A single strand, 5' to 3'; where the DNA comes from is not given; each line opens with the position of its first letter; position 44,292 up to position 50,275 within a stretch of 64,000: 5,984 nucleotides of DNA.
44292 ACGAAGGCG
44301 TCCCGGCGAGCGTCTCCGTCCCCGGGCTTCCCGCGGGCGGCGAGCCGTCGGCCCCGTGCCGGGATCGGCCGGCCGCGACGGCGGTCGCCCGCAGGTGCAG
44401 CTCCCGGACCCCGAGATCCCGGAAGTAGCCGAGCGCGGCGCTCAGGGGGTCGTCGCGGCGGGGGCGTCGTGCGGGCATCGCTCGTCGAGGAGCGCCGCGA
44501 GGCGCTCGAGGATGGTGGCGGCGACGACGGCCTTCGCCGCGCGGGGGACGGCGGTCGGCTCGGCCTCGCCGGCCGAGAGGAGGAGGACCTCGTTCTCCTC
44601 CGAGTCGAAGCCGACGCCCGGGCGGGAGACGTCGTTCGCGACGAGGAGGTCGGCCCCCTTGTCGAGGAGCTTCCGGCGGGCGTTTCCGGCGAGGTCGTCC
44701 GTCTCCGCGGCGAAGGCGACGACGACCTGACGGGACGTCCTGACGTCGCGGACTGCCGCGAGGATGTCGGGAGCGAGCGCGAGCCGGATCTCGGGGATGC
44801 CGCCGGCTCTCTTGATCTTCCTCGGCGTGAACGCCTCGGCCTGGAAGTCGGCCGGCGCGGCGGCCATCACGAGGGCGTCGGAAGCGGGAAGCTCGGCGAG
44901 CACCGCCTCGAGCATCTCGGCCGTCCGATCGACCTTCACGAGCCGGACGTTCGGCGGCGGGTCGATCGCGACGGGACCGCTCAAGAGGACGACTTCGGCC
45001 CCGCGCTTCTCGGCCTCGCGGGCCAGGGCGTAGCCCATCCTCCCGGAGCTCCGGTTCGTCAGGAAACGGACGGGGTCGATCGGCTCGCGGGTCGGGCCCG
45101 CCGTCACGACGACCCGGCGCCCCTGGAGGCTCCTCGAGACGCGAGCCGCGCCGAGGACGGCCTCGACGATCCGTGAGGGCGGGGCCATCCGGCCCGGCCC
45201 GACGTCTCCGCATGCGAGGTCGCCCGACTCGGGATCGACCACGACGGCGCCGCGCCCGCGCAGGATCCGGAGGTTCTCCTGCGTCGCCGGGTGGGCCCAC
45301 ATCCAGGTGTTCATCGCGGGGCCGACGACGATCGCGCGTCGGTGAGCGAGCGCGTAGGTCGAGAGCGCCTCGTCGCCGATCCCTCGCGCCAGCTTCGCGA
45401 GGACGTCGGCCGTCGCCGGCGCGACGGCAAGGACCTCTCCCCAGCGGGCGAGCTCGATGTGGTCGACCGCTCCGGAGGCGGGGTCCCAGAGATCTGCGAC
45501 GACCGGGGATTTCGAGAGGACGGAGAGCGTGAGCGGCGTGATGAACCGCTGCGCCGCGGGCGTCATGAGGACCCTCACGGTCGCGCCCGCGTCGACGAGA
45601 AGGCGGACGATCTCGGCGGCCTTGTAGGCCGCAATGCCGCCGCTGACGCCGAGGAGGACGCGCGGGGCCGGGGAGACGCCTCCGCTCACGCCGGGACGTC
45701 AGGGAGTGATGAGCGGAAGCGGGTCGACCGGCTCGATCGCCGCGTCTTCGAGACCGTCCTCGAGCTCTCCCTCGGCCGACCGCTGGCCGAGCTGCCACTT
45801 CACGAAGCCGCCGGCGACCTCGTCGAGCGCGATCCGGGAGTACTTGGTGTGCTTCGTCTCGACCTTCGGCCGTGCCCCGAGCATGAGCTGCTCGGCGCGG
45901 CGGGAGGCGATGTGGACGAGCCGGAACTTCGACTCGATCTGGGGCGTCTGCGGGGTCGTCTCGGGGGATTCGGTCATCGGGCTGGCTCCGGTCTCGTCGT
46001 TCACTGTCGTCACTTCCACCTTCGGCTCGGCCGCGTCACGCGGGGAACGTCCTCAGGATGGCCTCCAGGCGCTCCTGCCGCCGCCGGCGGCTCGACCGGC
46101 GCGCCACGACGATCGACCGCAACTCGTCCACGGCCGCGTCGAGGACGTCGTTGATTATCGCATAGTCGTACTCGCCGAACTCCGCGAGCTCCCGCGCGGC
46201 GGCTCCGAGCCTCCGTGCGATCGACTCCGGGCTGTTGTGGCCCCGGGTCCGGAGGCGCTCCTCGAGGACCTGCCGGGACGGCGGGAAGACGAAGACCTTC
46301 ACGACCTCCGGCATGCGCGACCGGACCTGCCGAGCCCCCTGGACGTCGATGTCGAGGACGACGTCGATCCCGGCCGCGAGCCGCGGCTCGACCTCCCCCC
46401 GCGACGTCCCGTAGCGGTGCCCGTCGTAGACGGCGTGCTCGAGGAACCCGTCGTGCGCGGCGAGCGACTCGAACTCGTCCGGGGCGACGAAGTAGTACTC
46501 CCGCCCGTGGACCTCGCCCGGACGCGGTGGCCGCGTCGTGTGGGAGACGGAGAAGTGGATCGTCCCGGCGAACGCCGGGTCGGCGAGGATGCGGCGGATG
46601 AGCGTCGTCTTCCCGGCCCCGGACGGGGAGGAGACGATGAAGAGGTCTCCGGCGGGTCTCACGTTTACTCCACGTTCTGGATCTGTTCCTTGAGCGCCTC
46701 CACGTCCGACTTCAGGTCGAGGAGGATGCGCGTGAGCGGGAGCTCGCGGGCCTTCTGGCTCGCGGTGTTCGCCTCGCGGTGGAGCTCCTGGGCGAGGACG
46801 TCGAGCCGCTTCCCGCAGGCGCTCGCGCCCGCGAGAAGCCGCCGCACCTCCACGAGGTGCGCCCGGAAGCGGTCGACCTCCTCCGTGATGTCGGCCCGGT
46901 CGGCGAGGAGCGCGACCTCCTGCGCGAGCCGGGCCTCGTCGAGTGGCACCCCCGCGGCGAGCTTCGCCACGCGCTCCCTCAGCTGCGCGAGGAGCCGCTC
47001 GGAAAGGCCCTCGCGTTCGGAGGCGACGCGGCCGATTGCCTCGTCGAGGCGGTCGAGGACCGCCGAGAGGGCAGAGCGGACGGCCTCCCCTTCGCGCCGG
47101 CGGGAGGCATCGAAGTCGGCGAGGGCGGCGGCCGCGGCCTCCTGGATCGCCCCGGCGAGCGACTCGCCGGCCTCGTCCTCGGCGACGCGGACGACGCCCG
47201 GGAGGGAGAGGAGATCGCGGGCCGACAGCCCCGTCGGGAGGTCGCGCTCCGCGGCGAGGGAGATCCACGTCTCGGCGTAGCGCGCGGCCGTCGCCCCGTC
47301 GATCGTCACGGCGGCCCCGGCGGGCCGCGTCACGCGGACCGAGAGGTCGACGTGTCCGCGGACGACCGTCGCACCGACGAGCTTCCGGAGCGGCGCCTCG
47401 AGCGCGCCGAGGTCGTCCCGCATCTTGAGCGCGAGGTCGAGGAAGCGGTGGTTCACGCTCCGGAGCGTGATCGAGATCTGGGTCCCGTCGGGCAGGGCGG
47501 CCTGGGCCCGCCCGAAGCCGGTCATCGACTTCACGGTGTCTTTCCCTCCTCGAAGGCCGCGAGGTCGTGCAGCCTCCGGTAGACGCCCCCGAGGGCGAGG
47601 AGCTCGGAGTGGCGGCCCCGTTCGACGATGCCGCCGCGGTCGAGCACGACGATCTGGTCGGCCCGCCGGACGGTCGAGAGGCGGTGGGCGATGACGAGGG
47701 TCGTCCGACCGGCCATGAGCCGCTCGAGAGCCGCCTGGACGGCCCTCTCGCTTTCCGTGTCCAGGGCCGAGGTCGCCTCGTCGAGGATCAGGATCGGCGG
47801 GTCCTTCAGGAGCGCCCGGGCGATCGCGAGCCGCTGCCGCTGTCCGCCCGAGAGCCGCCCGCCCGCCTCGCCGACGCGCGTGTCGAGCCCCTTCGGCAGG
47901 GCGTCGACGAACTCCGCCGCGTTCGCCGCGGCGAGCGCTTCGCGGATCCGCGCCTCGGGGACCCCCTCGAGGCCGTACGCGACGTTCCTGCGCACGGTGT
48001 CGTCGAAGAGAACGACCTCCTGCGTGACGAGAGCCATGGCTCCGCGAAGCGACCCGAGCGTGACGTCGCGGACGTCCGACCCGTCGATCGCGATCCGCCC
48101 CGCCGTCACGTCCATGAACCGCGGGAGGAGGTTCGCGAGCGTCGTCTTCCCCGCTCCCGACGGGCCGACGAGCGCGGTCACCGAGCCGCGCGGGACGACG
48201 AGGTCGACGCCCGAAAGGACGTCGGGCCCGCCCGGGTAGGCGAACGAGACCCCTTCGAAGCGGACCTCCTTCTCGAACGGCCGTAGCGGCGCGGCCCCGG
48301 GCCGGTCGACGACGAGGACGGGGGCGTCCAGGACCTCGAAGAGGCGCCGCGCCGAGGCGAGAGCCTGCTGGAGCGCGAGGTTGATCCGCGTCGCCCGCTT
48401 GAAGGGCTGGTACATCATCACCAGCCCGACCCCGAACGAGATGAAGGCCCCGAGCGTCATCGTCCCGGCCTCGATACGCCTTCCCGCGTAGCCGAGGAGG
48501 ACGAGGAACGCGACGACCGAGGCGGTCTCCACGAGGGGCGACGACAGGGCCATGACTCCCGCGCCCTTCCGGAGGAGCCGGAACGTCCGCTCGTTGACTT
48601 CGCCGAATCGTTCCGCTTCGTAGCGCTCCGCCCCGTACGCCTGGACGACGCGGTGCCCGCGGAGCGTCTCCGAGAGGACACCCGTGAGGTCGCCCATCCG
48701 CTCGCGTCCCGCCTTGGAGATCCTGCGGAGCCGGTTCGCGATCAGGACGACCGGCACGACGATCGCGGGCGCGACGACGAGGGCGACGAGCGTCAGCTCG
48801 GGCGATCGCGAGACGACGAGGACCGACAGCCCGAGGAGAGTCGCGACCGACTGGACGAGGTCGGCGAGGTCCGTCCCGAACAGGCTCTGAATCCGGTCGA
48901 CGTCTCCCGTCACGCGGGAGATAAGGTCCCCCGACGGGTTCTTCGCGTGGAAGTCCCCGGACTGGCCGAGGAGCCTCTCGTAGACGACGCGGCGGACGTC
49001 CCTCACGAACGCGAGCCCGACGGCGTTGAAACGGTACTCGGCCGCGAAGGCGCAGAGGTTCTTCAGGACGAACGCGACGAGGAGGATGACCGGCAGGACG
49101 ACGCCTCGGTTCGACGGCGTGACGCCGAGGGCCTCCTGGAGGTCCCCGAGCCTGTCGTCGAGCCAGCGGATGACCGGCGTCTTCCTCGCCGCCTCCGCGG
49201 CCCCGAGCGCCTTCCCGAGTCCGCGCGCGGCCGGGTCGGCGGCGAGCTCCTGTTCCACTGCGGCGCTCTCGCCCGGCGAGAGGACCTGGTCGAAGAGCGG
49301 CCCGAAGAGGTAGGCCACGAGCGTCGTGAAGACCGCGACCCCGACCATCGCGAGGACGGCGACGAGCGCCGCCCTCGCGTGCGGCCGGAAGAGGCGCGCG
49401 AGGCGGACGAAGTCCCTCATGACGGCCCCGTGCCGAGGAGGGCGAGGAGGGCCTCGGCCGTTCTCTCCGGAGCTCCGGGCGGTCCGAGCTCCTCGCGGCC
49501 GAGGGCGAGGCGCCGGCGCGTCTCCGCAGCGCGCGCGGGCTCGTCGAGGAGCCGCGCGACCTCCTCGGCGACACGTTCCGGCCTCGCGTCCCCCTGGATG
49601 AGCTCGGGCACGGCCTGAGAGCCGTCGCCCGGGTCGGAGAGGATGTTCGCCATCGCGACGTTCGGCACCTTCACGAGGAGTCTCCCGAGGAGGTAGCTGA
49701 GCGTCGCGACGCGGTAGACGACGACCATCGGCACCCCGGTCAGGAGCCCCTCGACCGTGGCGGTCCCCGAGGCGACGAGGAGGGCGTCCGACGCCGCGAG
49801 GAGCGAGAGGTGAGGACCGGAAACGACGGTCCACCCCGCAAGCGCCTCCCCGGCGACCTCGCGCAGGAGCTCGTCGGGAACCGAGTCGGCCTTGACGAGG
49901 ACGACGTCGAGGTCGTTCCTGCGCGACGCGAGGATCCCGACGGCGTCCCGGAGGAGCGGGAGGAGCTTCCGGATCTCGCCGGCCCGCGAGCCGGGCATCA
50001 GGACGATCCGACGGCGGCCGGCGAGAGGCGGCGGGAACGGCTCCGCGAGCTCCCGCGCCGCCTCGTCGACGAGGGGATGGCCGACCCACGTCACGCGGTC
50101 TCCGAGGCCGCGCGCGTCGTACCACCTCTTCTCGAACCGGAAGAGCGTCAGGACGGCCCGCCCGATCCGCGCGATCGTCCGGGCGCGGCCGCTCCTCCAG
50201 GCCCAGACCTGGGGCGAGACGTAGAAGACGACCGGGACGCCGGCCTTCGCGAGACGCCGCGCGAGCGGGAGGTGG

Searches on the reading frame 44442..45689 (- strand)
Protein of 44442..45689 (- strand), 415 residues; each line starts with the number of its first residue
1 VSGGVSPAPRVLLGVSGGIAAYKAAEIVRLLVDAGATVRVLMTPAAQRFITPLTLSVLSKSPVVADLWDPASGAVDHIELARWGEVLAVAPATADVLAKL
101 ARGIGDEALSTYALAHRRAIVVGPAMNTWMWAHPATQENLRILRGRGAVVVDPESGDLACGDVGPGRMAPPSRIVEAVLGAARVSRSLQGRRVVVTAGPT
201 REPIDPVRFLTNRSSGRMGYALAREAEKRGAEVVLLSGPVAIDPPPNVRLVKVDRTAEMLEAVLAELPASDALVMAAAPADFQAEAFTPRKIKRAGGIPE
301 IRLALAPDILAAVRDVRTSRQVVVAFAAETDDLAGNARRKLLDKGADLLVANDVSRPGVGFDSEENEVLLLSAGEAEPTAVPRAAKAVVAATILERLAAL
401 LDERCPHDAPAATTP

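Call 25: search_protein_families(library=pfam, proteins=[window:44442-45689:-], max_evalue=0.00001)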
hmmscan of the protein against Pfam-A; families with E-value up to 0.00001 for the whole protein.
window:44442-45689:- (415 aa): 2 families
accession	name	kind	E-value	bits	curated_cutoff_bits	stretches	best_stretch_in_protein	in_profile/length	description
PF04127.22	DFP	-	9.6e-66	221.6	22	1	188-371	1-186/186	DNA/pantothenate metabolism flavoprotein C-terminal domain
PF02441.25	Flavoprotein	-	7.1e-29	100.9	22.7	1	10-180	2-160/162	Flavoprotein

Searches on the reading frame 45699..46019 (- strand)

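Call 25: search_protein_families(library=pfam, proteins=[window:45699-46019:-], max_evalue=0.00001)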
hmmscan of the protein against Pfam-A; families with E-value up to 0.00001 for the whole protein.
window:45699-46019:- (106 aa): 1 family
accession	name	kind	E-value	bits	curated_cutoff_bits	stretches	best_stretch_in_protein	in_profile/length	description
PF01192.27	RNA_pol_Rpb6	-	6.9e-11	42.4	26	1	26-73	4-51/53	RNA polymerase Rpb6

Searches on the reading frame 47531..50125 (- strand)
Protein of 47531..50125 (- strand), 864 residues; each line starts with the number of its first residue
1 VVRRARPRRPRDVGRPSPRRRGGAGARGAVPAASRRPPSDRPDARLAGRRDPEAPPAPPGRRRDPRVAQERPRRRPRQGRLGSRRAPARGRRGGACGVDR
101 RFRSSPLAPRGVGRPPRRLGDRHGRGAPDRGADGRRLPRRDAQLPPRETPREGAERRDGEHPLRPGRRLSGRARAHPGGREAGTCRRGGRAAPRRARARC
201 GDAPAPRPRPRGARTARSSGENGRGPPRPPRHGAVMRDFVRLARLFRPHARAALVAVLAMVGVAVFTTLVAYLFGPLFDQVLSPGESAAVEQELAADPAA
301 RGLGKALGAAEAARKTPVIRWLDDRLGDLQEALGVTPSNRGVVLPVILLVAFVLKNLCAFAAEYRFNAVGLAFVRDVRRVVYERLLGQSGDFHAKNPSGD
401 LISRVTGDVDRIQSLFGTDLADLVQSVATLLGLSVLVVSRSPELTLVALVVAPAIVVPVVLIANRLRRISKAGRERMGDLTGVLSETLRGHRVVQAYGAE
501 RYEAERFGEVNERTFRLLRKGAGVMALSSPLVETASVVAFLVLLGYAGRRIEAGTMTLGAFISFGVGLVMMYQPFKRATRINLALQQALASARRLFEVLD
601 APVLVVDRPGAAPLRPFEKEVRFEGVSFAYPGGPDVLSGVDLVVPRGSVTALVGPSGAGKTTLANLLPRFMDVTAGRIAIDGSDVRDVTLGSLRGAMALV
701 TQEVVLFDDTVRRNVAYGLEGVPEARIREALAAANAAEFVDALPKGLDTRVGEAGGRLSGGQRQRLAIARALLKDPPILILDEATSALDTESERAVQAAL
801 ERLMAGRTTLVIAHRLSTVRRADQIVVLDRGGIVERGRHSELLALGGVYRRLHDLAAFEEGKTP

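Call 25: search_protein_families(library=pfam, proteins=[window:47531-50125:-], max_evalue=0.00001)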
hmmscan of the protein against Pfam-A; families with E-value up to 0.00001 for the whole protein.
window:47531-50125:- (864 aa): 3 families
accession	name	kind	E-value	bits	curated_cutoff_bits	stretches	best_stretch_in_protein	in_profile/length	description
PF00664.28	ABC_membrane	-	7.4e-44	150.9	28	1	331-574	37-273/274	ABC transporter transmembrane region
PF00005.33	ABC_tran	-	1.6e-31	110.2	25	1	637-786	1-137/137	ABC transporter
PF02463.25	SMC_N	-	6.4e-07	29.5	40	0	757-827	136-210/220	RecF/RecN/SMC N terminal domain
